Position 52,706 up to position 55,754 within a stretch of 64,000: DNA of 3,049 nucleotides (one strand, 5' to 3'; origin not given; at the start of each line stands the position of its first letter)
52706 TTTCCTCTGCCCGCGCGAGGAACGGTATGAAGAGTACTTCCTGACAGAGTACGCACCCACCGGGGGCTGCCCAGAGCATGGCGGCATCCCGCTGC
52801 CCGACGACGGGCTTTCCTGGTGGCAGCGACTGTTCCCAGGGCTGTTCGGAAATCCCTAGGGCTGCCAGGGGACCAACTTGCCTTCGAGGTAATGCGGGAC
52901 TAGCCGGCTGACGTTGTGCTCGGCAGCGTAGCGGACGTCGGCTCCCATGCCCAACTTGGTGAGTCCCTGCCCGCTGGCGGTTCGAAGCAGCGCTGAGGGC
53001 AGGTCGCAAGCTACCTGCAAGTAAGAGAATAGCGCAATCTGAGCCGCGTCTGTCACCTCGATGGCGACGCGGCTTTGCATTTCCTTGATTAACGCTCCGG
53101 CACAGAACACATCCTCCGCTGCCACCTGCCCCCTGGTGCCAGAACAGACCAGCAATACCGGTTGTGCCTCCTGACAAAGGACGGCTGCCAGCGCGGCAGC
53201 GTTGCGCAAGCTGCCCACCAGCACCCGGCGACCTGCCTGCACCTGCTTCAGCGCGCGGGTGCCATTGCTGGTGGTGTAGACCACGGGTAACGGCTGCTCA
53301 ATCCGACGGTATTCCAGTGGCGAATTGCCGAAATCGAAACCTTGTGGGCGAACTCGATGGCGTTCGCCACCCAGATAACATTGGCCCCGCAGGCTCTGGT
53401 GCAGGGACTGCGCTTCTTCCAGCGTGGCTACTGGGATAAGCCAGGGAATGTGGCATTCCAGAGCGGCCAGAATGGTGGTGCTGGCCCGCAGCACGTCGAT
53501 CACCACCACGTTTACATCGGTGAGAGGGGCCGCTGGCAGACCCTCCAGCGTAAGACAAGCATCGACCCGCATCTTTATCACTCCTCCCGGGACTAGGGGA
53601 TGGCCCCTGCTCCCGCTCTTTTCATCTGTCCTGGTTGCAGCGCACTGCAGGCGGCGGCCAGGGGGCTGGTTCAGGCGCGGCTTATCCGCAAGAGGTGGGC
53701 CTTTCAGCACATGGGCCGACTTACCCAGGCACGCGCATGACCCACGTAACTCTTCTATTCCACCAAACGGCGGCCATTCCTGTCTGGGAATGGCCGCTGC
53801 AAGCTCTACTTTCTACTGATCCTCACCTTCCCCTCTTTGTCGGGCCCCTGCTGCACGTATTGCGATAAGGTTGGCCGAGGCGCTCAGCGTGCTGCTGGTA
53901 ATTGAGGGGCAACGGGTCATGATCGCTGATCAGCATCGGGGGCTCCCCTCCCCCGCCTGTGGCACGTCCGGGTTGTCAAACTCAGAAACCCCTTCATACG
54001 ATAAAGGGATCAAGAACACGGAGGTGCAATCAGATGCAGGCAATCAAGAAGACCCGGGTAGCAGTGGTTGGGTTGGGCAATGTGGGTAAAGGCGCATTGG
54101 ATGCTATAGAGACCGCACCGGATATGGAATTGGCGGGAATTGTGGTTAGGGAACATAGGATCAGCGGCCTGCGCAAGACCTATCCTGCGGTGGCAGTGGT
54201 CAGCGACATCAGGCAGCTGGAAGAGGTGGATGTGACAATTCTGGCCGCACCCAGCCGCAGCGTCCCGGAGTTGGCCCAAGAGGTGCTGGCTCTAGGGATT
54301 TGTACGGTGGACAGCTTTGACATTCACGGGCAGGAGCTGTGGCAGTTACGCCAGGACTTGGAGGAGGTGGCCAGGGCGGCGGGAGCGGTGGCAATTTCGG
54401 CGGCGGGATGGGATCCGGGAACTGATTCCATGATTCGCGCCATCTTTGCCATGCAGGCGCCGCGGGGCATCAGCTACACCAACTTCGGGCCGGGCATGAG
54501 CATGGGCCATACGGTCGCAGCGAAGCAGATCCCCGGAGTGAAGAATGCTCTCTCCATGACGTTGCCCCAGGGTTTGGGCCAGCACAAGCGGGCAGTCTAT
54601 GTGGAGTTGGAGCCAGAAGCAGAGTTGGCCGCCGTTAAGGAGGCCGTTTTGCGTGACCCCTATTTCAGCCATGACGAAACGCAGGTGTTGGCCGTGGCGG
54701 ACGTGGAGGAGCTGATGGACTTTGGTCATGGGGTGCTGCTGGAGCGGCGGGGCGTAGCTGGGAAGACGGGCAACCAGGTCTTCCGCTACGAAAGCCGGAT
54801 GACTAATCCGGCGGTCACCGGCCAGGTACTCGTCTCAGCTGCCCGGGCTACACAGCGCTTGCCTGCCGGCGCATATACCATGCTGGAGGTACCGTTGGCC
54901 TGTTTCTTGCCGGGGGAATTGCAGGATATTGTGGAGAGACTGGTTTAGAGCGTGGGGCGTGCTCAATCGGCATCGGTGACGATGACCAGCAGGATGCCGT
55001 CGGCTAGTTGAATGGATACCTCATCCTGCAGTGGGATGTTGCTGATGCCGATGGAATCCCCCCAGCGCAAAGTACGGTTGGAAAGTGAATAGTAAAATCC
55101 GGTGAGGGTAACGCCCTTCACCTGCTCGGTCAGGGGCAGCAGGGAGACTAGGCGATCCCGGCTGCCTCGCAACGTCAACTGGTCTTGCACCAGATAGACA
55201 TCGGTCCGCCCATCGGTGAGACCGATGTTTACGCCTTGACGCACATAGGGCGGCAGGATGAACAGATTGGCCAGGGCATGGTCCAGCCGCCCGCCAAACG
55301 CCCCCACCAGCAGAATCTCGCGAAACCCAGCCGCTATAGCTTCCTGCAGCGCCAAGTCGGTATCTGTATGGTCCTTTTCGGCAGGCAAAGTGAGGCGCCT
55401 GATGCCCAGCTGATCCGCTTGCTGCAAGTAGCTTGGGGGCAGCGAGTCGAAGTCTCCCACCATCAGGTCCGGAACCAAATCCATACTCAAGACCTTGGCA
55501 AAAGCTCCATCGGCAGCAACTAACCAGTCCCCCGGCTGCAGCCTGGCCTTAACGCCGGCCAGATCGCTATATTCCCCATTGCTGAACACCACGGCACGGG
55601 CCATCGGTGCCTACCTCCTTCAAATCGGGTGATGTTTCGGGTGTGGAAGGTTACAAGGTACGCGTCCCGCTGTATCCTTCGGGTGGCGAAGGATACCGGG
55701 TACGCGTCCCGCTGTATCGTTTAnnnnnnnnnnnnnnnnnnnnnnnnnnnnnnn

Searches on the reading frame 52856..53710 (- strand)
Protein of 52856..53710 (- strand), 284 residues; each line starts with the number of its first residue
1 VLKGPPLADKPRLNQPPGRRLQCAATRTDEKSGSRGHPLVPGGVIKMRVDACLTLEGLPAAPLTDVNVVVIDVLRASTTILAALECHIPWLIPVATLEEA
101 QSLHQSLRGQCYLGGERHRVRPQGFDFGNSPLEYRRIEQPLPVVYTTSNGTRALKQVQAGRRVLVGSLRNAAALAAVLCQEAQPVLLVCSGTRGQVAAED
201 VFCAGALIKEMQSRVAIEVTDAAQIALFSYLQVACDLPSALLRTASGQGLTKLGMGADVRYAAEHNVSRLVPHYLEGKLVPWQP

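Call 23: search_protein_families(library=pfam, proteins=[window:52856-53710:-])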
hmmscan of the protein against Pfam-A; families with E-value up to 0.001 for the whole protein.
window:52856-53710:- (284 aa): 1 family
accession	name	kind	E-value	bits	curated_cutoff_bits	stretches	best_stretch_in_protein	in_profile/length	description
PF04029.19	2-ph_phosp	-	4.5e-61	206.3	26.4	1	53-275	2-224/226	2-phosphosulpholactate phosphatase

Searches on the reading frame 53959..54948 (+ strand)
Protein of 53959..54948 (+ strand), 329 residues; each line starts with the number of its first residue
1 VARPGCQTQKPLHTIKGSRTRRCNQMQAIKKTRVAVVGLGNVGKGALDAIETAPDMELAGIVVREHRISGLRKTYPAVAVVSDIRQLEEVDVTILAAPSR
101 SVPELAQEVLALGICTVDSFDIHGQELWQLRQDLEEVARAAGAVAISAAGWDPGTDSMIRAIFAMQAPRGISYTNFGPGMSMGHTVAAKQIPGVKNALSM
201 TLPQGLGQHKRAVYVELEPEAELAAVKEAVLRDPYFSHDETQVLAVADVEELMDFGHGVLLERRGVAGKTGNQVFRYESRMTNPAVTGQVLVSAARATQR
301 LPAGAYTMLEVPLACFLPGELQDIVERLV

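Call 23: search_protein_families(library=pfam, proteins=[window:53959-54948:+])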
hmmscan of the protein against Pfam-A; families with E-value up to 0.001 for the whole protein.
window:53959-54948:+ (329 aa): 4 families
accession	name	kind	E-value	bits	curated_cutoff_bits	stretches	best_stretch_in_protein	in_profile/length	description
PF16654.10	DAPDH_C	-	2e-14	54.1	30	1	150-204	1-55/154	Diaminopimelic acid dehydrogenase C-terminal domain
PF01118.30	Semialdhyde_dh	-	0.00012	22.9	26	1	33-118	1-95/121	Semialdehyde dehydrogenase, NAD binding domain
PF01408.29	GFO_IDH_MocA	-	0.00019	22.5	24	1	33-114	2-87/120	Oxidoreductase family, NAD-binding Rossmann fold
PF02629.25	CoA_binding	-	0.00063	20.9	22.3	0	30-114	2-88/97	CoA binding domain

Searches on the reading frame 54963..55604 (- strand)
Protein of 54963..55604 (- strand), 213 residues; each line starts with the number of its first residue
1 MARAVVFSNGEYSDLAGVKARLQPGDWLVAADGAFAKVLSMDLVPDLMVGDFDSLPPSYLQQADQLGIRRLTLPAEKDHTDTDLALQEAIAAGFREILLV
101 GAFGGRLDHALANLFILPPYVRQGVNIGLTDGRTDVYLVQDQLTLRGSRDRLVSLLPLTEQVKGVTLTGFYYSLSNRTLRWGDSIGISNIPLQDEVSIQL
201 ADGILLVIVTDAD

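Call 23: search_protein_families(library=pfam, proteins=[window:54963-55604:-])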
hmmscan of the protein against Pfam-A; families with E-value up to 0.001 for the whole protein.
window:54963-55604:- (213 aa): 2 families
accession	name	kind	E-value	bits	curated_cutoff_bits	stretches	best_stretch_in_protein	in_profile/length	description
PF04263.21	TPK_catalytic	-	1.7e-25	89.6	30.7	1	25-127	8-111/113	Thiamin pyrophosphokinase, catalytic domain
PF04265.19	TPK_B1_binding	-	3.2e-14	52.8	22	1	151-205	12-67/67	Thiamin pyrophosphokinase, vitamin B1 binding domain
